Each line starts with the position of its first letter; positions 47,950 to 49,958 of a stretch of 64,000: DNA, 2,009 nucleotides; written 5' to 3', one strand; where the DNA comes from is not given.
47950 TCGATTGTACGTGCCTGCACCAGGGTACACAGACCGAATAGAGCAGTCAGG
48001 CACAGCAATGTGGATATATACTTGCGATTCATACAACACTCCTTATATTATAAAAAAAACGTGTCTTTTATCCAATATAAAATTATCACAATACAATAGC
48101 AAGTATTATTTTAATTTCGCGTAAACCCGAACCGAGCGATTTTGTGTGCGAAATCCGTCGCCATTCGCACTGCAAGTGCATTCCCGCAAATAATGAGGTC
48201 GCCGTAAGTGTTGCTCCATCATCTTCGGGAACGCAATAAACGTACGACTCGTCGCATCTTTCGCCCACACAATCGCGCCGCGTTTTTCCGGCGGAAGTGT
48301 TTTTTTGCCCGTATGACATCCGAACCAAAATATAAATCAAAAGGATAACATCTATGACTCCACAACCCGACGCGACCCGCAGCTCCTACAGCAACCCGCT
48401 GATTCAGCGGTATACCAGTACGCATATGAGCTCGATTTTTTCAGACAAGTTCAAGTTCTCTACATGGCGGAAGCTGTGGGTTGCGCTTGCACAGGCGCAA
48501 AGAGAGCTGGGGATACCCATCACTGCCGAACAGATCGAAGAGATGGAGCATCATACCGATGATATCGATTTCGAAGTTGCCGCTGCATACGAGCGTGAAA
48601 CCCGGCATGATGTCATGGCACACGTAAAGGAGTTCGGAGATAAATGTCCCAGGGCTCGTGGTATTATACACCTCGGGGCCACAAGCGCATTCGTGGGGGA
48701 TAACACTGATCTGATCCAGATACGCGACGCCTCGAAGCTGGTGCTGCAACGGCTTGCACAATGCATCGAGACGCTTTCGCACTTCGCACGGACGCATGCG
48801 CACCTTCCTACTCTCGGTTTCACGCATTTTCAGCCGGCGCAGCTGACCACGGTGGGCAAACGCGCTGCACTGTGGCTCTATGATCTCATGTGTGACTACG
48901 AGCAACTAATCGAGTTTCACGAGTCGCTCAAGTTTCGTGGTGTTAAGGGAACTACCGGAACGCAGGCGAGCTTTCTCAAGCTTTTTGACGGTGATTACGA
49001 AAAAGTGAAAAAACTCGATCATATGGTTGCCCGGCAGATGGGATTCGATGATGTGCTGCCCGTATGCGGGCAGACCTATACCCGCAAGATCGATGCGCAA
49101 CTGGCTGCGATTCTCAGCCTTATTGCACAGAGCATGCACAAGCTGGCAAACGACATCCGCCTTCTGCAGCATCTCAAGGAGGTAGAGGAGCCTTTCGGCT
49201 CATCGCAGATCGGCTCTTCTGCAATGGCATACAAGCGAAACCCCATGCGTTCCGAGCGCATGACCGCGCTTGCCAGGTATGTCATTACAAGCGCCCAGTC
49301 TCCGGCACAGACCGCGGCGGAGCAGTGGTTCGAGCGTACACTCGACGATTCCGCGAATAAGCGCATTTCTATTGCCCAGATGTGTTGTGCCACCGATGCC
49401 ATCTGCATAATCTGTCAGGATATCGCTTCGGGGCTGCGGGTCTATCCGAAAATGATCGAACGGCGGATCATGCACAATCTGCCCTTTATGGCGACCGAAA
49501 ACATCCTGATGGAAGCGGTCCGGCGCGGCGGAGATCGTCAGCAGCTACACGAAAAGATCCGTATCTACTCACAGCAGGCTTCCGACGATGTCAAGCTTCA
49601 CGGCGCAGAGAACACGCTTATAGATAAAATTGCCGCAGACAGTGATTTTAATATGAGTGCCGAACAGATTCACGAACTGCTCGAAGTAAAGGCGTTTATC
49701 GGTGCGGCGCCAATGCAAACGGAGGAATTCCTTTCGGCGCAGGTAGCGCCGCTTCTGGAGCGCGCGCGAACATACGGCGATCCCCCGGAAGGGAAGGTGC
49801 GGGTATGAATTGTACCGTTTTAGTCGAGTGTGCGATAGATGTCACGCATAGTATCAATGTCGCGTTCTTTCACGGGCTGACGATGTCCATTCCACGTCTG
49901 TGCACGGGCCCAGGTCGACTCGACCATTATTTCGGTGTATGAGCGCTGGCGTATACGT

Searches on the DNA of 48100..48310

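Call 63: search_rna_families(source=window, start=48100, end=48310, threshold=evalue, max_evalue=5)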
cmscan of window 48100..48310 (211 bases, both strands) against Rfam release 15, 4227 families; matches with E-value up to 5: 1.
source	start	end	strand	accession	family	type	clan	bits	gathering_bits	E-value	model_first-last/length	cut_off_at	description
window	48177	48234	-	RF03862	MIR5274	Gene; miRNA;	-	14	100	3.8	1-95/95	no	MIR5274 microRNA precursor family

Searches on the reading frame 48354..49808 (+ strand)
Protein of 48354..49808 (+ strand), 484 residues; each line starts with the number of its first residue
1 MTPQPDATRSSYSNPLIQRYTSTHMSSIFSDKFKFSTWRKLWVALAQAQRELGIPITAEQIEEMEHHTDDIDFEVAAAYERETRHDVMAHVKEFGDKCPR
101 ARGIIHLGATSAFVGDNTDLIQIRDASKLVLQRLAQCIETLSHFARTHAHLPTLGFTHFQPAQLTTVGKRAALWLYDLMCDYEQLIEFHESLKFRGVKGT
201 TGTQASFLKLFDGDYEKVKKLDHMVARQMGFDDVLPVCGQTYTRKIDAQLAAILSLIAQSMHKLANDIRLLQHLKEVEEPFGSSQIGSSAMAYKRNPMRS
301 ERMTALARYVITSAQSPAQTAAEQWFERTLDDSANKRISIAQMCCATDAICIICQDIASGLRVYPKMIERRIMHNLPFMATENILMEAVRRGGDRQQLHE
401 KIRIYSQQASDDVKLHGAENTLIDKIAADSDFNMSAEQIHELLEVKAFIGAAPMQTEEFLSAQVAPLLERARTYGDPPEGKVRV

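Call 48: search_protein_families(library=pfam, proteins=[window:48354-49808:+], max_evalue=0.00001)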
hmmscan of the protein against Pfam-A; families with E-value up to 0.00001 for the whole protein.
window:48354-49808:+ (484 aa): 2 families
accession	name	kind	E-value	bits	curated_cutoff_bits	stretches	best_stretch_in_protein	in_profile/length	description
PF00206.25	Lyase_1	-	8.5e-24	85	27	1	24-311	9-311/312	Lyase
PF10397.14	ADSL_C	-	3.3e-19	69.4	32.7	1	377-459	1-79/79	Adenylosuccinate lyase C-terminus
